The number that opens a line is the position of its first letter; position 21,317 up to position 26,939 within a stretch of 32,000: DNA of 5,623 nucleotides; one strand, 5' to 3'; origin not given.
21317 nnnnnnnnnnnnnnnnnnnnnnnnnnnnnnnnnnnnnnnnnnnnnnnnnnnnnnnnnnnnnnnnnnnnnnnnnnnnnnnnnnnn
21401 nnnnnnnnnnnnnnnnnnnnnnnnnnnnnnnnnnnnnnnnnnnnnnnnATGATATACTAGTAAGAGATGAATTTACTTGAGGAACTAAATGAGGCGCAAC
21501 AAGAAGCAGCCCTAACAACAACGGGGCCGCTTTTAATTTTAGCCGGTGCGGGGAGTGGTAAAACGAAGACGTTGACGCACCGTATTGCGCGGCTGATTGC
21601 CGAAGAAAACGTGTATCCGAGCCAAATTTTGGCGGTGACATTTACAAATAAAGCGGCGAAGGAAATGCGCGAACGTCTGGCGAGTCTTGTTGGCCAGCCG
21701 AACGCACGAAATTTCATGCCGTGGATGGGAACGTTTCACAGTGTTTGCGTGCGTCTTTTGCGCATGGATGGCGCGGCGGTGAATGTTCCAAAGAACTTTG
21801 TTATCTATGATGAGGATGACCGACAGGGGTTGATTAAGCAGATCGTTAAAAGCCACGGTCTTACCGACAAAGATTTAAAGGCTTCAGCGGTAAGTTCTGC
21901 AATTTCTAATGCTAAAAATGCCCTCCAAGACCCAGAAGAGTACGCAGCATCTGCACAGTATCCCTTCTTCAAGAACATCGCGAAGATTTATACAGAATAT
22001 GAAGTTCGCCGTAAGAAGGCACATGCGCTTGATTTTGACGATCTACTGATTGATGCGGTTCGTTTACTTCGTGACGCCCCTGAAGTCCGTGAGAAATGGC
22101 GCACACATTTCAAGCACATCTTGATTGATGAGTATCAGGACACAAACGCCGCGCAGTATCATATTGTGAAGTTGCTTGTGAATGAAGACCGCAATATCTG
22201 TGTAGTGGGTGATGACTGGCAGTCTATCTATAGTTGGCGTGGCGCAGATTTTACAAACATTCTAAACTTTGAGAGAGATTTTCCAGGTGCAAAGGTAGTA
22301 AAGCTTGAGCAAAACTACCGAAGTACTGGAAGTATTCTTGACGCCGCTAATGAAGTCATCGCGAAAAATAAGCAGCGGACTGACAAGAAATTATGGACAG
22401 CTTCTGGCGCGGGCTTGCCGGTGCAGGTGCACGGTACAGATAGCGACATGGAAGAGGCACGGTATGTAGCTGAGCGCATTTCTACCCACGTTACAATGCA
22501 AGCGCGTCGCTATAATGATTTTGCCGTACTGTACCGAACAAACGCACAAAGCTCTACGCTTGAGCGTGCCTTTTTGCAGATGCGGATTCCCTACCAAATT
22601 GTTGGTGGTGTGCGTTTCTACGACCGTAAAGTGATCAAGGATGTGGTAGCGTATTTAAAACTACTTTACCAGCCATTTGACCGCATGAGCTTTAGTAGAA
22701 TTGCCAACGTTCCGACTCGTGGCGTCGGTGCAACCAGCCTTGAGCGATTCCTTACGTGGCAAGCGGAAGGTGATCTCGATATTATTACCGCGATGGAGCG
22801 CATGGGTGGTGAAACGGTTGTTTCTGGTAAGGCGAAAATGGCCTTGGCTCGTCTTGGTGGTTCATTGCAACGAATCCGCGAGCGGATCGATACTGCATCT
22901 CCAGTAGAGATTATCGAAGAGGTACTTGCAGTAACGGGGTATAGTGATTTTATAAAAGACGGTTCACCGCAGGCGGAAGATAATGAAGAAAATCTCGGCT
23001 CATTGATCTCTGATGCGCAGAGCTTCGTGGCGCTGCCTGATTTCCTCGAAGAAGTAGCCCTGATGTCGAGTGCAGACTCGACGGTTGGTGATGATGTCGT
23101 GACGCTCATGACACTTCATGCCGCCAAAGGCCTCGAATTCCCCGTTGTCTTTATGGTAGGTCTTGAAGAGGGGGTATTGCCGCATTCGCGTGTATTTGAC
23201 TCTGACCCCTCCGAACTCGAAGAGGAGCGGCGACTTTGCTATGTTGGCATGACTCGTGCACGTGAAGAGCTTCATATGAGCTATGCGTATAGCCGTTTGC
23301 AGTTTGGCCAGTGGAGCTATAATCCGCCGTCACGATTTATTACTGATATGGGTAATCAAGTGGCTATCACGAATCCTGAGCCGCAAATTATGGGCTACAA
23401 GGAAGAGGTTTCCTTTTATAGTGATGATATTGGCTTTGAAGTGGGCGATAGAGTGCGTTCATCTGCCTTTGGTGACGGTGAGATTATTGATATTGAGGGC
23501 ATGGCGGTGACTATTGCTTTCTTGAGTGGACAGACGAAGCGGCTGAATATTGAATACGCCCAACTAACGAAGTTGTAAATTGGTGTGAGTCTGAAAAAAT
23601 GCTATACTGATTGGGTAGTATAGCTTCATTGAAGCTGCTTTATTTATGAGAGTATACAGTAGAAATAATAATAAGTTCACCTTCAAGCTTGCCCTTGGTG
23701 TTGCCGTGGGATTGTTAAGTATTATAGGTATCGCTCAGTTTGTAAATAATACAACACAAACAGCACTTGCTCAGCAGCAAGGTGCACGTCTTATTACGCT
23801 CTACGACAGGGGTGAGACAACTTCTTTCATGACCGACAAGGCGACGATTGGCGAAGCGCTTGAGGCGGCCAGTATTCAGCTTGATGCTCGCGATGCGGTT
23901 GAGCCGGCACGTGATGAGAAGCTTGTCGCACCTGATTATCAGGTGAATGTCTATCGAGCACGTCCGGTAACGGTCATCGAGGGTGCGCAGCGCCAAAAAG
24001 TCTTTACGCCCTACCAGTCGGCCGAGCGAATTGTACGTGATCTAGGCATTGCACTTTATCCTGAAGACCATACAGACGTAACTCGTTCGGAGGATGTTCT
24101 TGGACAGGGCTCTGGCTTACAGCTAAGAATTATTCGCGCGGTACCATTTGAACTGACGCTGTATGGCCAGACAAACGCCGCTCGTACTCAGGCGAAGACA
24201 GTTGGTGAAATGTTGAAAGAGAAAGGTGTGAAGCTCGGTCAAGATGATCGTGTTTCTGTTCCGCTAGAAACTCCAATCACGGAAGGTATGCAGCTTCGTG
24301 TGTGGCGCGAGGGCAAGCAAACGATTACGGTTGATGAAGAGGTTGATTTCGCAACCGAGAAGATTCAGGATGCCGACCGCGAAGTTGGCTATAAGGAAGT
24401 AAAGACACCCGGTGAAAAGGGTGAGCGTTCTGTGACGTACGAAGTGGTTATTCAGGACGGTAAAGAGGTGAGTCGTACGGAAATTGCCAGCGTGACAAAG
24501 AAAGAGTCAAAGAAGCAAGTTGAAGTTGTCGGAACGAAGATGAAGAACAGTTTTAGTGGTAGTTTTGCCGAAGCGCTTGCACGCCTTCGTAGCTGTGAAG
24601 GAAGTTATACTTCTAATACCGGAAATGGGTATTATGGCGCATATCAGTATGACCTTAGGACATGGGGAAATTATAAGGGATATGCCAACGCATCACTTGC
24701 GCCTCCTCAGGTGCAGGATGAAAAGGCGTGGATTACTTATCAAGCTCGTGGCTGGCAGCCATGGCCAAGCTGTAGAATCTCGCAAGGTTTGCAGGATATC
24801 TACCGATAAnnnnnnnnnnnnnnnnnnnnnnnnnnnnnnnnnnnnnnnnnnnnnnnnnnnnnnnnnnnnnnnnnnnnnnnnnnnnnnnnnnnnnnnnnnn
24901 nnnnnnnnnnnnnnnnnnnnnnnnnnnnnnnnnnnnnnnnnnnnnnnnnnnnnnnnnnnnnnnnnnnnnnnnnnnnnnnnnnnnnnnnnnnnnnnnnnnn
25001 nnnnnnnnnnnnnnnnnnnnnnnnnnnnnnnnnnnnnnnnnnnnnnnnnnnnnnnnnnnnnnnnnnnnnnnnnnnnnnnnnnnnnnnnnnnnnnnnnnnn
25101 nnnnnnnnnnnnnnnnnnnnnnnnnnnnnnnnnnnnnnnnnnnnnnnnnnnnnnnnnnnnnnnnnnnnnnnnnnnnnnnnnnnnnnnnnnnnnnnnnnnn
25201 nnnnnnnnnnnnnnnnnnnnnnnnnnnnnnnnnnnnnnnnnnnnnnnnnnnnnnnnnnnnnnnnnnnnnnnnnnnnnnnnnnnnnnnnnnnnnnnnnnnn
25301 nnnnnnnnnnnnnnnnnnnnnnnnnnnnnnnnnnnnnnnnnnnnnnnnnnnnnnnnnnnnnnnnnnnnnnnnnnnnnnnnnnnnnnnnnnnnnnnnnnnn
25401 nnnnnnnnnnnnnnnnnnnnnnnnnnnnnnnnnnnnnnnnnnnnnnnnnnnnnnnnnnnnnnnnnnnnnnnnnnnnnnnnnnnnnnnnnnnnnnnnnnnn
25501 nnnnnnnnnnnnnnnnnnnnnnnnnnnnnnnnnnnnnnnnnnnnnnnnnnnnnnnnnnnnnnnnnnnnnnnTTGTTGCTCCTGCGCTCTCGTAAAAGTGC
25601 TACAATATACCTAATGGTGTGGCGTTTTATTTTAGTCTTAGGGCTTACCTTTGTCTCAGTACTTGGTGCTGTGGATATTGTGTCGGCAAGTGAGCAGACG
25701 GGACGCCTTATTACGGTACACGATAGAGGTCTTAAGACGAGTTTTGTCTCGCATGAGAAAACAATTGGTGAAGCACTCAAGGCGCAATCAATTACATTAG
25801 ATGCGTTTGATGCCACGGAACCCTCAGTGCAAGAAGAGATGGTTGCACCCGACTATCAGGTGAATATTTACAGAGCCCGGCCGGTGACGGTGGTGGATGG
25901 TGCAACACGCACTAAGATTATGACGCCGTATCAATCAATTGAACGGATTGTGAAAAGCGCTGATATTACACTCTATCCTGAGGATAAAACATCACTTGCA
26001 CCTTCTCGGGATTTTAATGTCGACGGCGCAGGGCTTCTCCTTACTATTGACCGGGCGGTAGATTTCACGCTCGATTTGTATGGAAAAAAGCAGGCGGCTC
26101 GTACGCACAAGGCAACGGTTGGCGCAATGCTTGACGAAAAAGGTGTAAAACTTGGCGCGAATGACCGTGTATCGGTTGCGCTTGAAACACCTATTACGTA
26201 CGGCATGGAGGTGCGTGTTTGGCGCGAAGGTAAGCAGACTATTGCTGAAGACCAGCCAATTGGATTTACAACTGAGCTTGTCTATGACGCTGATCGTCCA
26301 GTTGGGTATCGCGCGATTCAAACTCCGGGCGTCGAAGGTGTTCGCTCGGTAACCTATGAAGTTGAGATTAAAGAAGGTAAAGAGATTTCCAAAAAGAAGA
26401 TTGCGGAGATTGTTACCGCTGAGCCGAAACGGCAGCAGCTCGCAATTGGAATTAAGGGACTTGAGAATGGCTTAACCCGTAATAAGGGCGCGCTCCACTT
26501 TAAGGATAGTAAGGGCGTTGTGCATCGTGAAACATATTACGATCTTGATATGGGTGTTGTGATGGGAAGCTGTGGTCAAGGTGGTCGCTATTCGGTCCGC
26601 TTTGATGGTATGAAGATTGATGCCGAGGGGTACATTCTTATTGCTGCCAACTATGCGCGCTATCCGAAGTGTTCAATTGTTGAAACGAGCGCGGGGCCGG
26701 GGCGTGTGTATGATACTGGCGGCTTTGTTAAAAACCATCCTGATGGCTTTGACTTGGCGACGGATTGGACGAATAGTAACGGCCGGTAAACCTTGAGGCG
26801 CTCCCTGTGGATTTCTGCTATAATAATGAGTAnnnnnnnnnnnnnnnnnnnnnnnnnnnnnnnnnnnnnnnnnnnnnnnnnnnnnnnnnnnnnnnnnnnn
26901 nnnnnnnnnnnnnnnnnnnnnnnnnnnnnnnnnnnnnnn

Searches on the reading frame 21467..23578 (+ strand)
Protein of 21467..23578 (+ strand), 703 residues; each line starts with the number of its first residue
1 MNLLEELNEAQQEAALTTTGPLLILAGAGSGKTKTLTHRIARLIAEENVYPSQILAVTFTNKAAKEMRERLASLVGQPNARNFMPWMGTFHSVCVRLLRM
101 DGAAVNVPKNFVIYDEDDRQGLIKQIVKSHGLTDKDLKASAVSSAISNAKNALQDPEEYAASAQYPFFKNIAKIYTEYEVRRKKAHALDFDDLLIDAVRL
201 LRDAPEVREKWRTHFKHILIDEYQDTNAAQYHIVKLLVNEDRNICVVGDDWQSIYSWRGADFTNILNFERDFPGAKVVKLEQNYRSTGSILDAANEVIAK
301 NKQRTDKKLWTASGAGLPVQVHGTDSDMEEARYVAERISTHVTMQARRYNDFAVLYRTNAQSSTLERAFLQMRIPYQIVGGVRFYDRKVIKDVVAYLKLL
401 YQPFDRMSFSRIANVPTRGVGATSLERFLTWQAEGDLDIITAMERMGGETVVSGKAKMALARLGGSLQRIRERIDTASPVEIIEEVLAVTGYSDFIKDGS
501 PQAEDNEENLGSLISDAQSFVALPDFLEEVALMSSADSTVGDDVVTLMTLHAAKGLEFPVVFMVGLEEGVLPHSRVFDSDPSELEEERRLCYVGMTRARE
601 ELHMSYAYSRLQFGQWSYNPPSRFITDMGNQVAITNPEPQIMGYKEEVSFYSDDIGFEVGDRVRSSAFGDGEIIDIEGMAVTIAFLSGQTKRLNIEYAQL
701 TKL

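Call 56: search_protein_families(library=pfam, proteins=[window:21467-23578:+], max_evalue=0.00001)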
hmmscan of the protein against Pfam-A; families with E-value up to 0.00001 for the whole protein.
window:21467-23578:+ (703 aa): 6 families
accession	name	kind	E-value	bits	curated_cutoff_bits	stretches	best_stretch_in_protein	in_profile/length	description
PF00580.27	UvrD-helicase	-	1.6e-93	313.7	23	1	7-273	1-271/271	UvrD/REP helicase N-terminal domain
PF13361.12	UvrD_C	-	1.2e-68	232.6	25.6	2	278-432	1-154/350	UvrD-like helicase C-terminal domain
PF13245.12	AAA_19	-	7.3e-24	84.9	25.1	1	12-256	2-132/134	AAA domain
PF13538.12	UvrD_C_2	-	1.6e-09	37.9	27.4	1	546-604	3-51/52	UvrD-like helicase C-terminal domain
PF13604.12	AAA_30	-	2.6e-08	34.3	27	0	7-72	2-67/191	AAA domain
PF01443.25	Viral_helicase1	-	1.6e-07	31.8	21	0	538-603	170-225/228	Viral superfamily 1 RNA helicase core domain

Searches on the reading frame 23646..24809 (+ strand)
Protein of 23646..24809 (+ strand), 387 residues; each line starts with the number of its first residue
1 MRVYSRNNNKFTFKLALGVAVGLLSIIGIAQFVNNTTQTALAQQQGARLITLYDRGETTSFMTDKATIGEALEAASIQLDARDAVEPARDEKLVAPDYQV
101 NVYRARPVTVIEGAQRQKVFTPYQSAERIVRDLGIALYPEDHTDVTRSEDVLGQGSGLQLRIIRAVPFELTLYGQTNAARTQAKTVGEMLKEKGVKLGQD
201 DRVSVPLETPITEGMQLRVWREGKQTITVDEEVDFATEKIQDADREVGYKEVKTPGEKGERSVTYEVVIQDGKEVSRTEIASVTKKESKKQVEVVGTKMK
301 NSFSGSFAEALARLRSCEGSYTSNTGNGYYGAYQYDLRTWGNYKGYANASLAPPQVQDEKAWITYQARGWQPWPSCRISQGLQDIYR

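Call 56: search_protein_families(library=pfam, proteins=[window:23646-24809:+], max_evalue=0.00001)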
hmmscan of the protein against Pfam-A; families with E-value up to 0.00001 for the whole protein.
window:23646-24809:+ (387 aa): 3 families
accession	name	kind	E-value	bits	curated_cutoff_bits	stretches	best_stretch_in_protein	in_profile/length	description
PF03990.20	DUF348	-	5.5e-22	77.7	24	2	174-208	7-41/41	G5-linked-Ubiquitin-like domain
PF07501.17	G5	-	1.4e-16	60.9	23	1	225-298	2-75/75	G5 domain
PF06737.19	Transglycosylas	-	9.5e-12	45.9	27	1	316-376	12-77/77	Transglycosylase-like domain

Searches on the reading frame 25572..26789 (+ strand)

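Call 56: search_protein_families(library=pfam, proteins=[window:25572-26789:+], max_evalue=0.00001)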
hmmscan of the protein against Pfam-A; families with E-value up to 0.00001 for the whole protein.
window:25572-26789:+ (405 aa): 2 families
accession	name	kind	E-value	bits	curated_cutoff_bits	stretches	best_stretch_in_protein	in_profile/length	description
PF03990.20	DUF348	-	7.2e-20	70.9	24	1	171-205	7-41/41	G5-linked-Ubiquitin-like domain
PF07501.17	G5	-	1.8e-14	54.2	23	1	222-295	2-75/75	G5 domain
